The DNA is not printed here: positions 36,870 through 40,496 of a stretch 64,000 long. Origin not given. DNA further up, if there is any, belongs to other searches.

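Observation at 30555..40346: Three-gene helicase-methylase-ATPase module (SNF2/DUF3883 + DUF1156 MTase + DUF499 ATPase): BREX-type-3-like / 'Hma'-like candidate defence system without PglZ, BrxA or BrxL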

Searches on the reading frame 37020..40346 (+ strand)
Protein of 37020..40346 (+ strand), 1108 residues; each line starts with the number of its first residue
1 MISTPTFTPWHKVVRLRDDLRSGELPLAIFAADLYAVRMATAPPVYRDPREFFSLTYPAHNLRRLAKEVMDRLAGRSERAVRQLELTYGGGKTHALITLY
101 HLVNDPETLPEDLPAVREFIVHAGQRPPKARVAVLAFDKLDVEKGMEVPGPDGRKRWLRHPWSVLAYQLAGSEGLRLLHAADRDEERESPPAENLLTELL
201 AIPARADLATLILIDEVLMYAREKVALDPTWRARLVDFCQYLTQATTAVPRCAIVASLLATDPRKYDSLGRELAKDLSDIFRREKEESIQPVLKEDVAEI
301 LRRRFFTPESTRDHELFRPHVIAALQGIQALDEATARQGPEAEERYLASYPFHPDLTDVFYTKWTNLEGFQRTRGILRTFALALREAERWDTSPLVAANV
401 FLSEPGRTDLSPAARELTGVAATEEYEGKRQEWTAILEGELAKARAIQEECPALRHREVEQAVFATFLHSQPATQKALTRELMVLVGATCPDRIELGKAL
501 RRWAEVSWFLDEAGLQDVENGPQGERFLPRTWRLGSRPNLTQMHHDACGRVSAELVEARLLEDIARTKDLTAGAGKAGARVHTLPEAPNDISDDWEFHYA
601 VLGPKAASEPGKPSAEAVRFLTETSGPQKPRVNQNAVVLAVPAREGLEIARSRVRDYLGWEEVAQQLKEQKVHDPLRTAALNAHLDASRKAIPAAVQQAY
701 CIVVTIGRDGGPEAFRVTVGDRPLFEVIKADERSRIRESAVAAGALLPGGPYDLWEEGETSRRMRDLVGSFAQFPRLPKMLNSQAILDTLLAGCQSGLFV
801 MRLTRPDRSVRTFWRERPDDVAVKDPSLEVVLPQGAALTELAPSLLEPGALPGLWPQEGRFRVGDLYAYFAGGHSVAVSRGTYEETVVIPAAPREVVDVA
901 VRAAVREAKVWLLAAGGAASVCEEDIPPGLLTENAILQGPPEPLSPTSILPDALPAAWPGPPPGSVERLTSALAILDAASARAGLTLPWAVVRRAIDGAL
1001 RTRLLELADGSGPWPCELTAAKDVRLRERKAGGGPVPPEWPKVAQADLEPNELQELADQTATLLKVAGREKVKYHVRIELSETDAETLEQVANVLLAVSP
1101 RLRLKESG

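Call 7: search_protein_families(library=pfam, proteins=[window:37020-40346:+], max_evalue=0.01)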
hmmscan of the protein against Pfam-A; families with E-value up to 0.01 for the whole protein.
window:37020-40346:+ (1108 aa): 1 family
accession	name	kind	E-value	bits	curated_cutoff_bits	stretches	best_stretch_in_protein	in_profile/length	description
PF04465.17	DUF499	-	1.6e-15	56.4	23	1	161-381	53-264/1024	Protein of unknown function (DUF499)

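Call 8: search_protein_families(library=padloc, proteins=[window:37020-40346:+], max_evalue=0.001)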
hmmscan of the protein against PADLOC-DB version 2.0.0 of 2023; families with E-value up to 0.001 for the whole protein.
window:37020-40346:+ (1108 aa): 2 families
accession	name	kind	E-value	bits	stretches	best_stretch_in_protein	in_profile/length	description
PDLC00662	HmaC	-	1.7e-76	256.2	1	7-796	3-770/941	AAA+ ATPase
PDLC02192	DUF499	-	7.7e-18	61.7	1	48-386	34-345/1022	-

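Call 9: search_protein_families(library=ncbifam, proteins=[window:37020-40346:+], max_evalue=0.001)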
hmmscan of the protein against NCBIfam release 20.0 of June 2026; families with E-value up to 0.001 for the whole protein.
window:37020-40346:+ (1108 aa): 1 family
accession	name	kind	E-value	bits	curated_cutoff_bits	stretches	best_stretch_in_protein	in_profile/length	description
NF042962.1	DUF499_antiphage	equivalog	5.9e-25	87.4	1200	1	48-389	34-347/1025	anti-phage-associated DUF499 domain-containing protein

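Call 47: search_solved_structures(query=window:37020-40346:+, max_evalue=0.01)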
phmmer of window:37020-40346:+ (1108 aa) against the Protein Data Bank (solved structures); distinct sequences matched with E-value up to 0.01: 0.

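Call 56: find_homologous_proteins(query=window:37020-40346:+, max_evalue=1e-10)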
Query window:37020-40346:+ (1108 aa): 4018 proteins with E <= 1e-10 among 8000 candidates; the best 120 are listed.
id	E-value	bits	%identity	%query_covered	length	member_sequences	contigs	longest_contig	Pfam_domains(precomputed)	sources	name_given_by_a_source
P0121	0.0e+0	2469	100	100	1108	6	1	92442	PF04465.18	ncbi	ncbi:MAG: DUF499 domain-containing protein [Bacillota bacterium]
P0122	0.0e+0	1687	69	100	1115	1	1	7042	PF04465.18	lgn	-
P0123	0.0e+0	1643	68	100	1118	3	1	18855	PF04465.18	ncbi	-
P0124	0.0e+0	1612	66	100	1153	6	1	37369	PF04465.18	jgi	-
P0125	0.0e+0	1611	67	100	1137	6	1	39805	PF04465.18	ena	-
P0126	0.0e+0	1528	64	99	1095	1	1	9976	PF04465.18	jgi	jgi:hypothetical protein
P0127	0.0e+0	1527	64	100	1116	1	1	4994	PF04465.18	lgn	-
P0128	0.0e+0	1527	64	99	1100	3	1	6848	PF04465.18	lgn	-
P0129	0.0e+0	1523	62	100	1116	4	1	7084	PF04465.18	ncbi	-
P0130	0.0e+0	1515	63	100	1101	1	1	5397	PF04465.18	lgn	-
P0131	0.0e+0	1513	62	100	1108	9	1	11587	PF04465.18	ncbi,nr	ncbi:MAG: ATP-binding protein [Deltaproteobacteria bacterium]|nr:ATP-binding protein [Deltaproteobac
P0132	0.0e+0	1510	63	97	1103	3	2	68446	PF04465.18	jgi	jgi:hypothetical protein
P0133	0.0e+0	1510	63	100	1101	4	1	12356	PF04465.18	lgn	-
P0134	0.0e+0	1506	62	100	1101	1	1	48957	PF04465.18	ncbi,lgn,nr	ncbi:hypothetical protein DCC62_00525 [candidate division KSB1 bacterium]|nr:MAG: hypothetical prote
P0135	0.0e+0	1502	62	99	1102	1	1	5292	PF04465.18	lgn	-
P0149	0.0e+0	1479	61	100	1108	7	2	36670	PF04465.18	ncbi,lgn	ncbi:MAG: DUF499 domain-containing protein [Candidatus Binatia bacterium]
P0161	0.0e+0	1472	62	99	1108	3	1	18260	PF04465.18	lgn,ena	-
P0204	0.0e+0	1459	60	100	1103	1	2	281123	PF04465.18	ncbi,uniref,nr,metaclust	ncbi:Protein of unknown function DUF499 [Moorella glycerini]|uniref:ATP-binding protein n=1 Tax=Neom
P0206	0.0e+0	1459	60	100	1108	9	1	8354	PF04465.18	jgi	jgi:hypothetical protein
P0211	0.0e+0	1457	62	97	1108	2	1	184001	PF04465.18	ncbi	ncbi:MAG: DUF499 domain-containing protein [Chloroflexota bacterium]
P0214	0.0e+0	1456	60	99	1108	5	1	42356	PF04465.18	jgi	jgi:hypothetical protein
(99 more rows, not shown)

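Call 57: find_encoding_contigs(protein=P0121, flank=3000, max_places=3)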
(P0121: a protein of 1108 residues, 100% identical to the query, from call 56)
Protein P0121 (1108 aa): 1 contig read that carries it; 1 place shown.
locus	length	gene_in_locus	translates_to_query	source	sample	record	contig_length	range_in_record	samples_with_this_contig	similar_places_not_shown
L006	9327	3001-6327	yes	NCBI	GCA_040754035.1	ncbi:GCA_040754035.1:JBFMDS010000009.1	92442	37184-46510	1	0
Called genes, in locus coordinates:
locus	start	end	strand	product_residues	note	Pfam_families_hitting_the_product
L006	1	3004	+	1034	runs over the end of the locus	PF06634:DUF1156, PF01555:N6_N4_Mtase (faint)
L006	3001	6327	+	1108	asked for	PF04465:DUF499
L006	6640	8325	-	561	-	PF10079:Rossmann-like_BshC, PF24850:CC_BshC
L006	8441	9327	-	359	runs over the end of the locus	PF16575:CLP1_P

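Call 58: find_encoding_contigs(protein=P0204, flank=10000, max_places=2)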
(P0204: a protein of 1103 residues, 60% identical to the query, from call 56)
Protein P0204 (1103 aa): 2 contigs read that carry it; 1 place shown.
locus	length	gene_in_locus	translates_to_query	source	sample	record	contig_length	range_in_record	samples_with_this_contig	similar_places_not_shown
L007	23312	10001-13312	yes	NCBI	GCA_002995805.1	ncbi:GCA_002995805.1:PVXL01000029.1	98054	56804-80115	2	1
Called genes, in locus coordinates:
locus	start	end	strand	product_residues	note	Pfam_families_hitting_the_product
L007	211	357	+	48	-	PF01548:DEDD_Tnp_IS110 (weak)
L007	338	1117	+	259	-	PF01548:DEDD_Tnp_IS110 (faint)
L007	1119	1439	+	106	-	PF02371:Transposase_20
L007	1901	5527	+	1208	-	PF01381:HTH_3, PF13560:HTH_31, PF00176:SNF2-rel_dom (weak), PF00270:DEAD (faint), PF04851:ResIII (weak), PF00271:Helicase_C, PF13020:NOV_C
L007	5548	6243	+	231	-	PF17278:DUF5343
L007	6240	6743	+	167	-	PF09509:Hypoth_Ymh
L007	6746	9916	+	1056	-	PF06634:DUF1156, PF01555:N6_N4_Mtase (faint)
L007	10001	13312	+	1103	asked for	PF04465:DUF499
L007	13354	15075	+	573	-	PF03235:GmrSD_N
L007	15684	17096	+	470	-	PF00395:SLH (weak), PF20316:DUF6612 (weak)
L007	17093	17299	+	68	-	-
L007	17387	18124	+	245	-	PF00795:CN_hydrolase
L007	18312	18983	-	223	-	PF07853:DUF1648, PF13630:SdpI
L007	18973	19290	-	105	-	PF25213:HVO_A0261_N (weak), PF12840:HTH_20, PF01022:HTH_5, PF13412:HTH_24, PF13518:HTH_28 (weak)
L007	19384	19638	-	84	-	PF04165:DUF401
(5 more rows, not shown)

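Call 71: predict_structure(alignment_id=A2)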
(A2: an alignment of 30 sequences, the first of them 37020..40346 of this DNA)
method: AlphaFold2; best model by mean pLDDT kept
length: 1108 residues; sequences in the alignment: 30
mean_pLDDT: 77.9   pTM: 0.47
mean pLDDT of the five models: 77.9, 77.7, 76.3, 69.7, 68.2
residues with pLDDT >= 90: 205; 70-90: 634; 50-70: 175; < 50: 94
segments of 3 or more residues with pLDDT < 50: 1-5, 318-369, 518-527, 737-740, 1031-1040
pLDDT, mean of each block of 10 residues (from residue 1): 50 74 57 84 83 81 90 90 68 86 92 85 91 91 89 92 95 91 88 93 93 87 85 90 91 83 61 81 62 60 70 52 38 42 37 36 42 67 84 78 87 85 70 85 88 81 78 60 58 69 76 56 43 66 83 89 87 75 83 72 89 88 66 69 90 91 84 72 85 89 80 84 79 57 68 75 84 60 73 86 85 89 87 87 88 81 90 76 74 91 91 79 86 89 89 85 68 90 86 91 86 87 85 40 82 88 77 83 85 87 73
secondary structure, 60 per line:
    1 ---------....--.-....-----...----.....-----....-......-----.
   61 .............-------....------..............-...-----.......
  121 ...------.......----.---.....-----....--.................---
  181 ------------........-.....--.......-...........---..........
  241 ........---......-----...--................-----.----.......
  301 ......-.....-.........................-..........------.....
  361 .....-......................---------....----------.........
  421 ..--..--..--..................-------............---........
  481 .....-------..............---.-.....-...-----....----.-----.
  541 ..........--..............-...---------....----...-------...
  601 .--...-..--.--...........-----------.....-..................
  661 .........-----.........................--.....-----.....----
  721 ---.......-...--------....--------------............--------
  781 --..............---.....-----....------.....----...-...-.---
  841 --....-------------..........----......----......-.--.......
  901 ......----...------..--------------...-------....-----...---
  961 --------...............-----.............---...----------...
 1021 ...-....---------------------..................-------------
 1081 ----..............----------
elements in order (helices of 4 or more, strands of 3 or more residues): H10-13 H18-21 H34-38 H44-47 H49-54 H60-73 E81-84 H91-104 H114-123 E130-136 E145-149 E155-158 H161-177 H193-200 H202-206 E209-215 H217-227 H231-248 E252-257 H268-283 H294-305 H308-312 H314-338 H340-349 H356-365 H367-388 H398-401 H412-422 H433-450 H458-469 H473-485 H493-506 H512-516 E518-520 E526-529 H540-550 H553-566 E580-583 E598-601 H615-625 E637-641 H644-669 H675-699 E702-706 E712-716 H724-730 H743-746 E761-763 H764-772 H783-796 E800-804 E810-813 H820-824 E829-831 H843-846 E860-862 H863-869 E874-879 E884-889 H894-906 E911-913 E936-938 H946-949 E969-971 H972-983 H989-1001 E1005-1007 H1018-1023 E1025-1028 H1050-1067 H1085-1098

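Call 74: fold_search(model_id=the predicted structure, library=pdb)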
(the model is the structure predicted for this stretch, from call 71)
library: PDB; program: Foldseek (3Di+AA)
matches with E <= 10: 791; with E <= 0.001: 1
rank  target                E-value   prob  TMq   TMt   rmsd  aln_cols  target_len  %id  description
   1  1fnn_A                2.3e-04  1.00  0.17  0.38  11.3       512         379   12  CRYSTAL STRUCTURE OF CDC6P FROM PYROBACULUM AEROPHILUM (released 2000-10-04)
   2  1w5t_C                4.8e-03  0.97  0.16  0.36  20.2       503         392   13  Structure of the Aeropyrum Pernix ORC2 protein (ADPNP-ADP complexes) (released 2004-10-05)
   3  1w5s_B                5.3e-03  0.97  0.15  0.35  19.9       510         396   12  Structure of the Aeropyrum Pernix ORC2 protein (ADP form) (released 2004-10-05)
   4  9zdx_C                7.9e-03  0.99  0.22  0.38  10.6       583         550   14  Dimer of ATPase BrxC containing a Walker B mutation and bound to ATP from the Acinetobacter BREX system (released 2026-04-08)
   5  2qby_A                9.2e-03  0.94  0.14  0.34  19.7       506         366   11  Crystal structure of a heterodimer of Cdc6/Orc1 initiators bound to origin DNA (from S. solfataricus) (released 2007-09-11)
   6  9ku4_B                2.2e-02  0.14  0.08  0.12  37.2       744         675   10  Cryo-EM structure of E373A mutant RIG-I with 5'p-RNA (released 2025-12-03)
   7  5x06_F                2.7e-02  0.97  0.11  0.42  12.4       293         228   14  DNA replication regulation protein (released 2018-01-24)
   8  3pvs_C                3.3e-02  0.41  0.10  0.22  22.2       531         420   12  Structure and biochemical activities of Escherichia coli MgsA (released 2011-02-02)
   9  9q2a_G                3.4e-02  0.93  0.09  0.29   9.9       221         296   15  BCDX2-CX3-RAD51-RAD51-ssDNA supercomplex (released 2026-03-04)
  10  3pvs_D                3.8e-02  0.44  0.11  0.23  21.1       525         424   11  Structure and biochemical activities of Escherichia coli MgsA (released 2011-02-02)
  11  5x06_H                4.6e-02  0.96  0.10  0.45   7.8       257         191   15  DNA replication regulation protein (released 2018-01-24)
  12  5x06_E                5.6e-02  0.96  0.12  0.44   7.7       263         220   16  DNA replication regulation protein (released 2018-01-24)
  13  7c9c_A                6.9e-02  0.57  0.10  0.30  21.0       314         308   12  Human DMC1 pre-synaptic complexes (released 2020-11-25)
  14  3lda                  6.9e-02  0.33  0.08  0.25  21.0       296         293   14  Yeast Rad51 H352Y Filament Interface Mutant (released 2010-04-21)
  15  8twa_1                7.2e-02  0.35  0.12  0.24  22.4       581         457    9  Cryo-EM structure of S. cerevisiae Ctf18-RFC-PCNA-PolE-DNA complex (released 2024-09-04)
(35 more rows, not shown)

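Call 82: search_dna_similar(query=window:37020-40346:+, collection=plasmids, mode=protein, max_rows=12, max_evalue=1e-20)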
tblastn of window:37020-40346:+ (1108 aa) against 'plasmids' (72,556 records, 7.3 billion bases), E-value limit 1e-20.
Records with a match: 111; places in all: 118; records where one place covers at least 80% of the query: 0.
Best place of each record, by identity: <60% 111.
By first word of the organism name: Thermus 16; Rhodococcus 16; Nostoc 6; Leptolyngbya 6; Planktothrix 4; Haloarcula 4; Picosynechococcus 3; Aminobacter 3; Halobacterium 3; Haloplanus 3; and 38 more.
By predicted mobility (MOB-suite, as given by PLSDB): non-mobilizable 75; mobilizable 21; conjugative 15.
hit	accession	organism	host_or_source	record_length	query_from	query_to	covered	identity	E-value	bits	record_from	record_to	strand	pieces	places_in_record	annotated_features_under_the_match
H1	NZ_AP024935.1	Thermus thermophilus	-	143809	3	845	76%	29.1%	4e-48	196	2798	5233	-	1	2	Swt1 family HEPN domain-containing protein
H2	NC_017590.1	Thermus thermophilus JL-18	-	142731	7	799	72%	28.8%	2e-48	197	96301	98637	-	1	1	Swt1 family HEPN domain-containing protein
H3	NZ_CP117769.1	Nostoc sp. UHCC 0926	whole organism,lichen surface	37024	1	854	77%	26.7%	3e-49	199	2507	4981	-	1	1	DUF499 domain-containing protein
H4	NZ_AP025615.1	Thermus thermophilus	-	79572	7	799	72%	28.7%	4e-48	196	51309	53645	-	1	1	Swt1 family HEPN domain-containing protein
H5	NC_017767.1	Thermus thermophilus HB8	-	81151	7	799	72%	28.7%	1e-47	194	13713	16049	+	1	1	Swt1 family HEPN domain-containing protein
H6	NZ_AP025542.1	Thermus thermophilus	-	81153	7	799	72%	28.7%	1e-47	194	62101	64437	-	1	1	Swt1 family HEPN domain-containing protein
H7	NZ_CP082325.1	Thermus thermophilus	cell culture,cheese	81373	7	799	72%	28.7%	1e-47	194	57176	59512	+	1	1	Swt1 family HEPN domain-containing protein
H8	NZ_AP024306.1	Thermus thermophilus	-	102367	7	799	72%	28.6%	7e-47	192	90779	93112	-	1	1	Swt1 family HEPN domain-containing protein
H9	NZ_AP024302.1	Thermus thermophilus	-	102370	7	799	72%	28.6%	7e-47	192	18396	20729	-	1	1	Swt1 family HEPN domain-containing protein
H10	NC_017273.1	Thermus thermophilus SG0.5JP17-16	-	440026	7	799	72%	28.5%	2e-48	197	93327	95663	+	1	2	Swt1 family HEPN domain-containing protein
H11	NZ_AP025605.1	Thermus thermophilus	-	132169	7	799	72%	28.5%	2e-48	197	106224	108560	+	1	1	Swt1 family HEPN domain-containing protein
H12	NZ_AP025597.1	Thermus thermophilus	-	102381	7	799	72%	28.5%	2e-48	197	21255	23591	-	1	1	Swt1 family HEPN domain-containing protein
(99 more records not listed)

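Call 83: search_dna_similar(query=window:37020-40346:+, collection=phages, mode=protein, max_rows=8, max_evalue=1e-10)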
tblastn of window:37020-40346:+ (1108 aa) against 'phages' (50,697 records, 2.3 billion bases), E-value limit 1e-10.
No match.
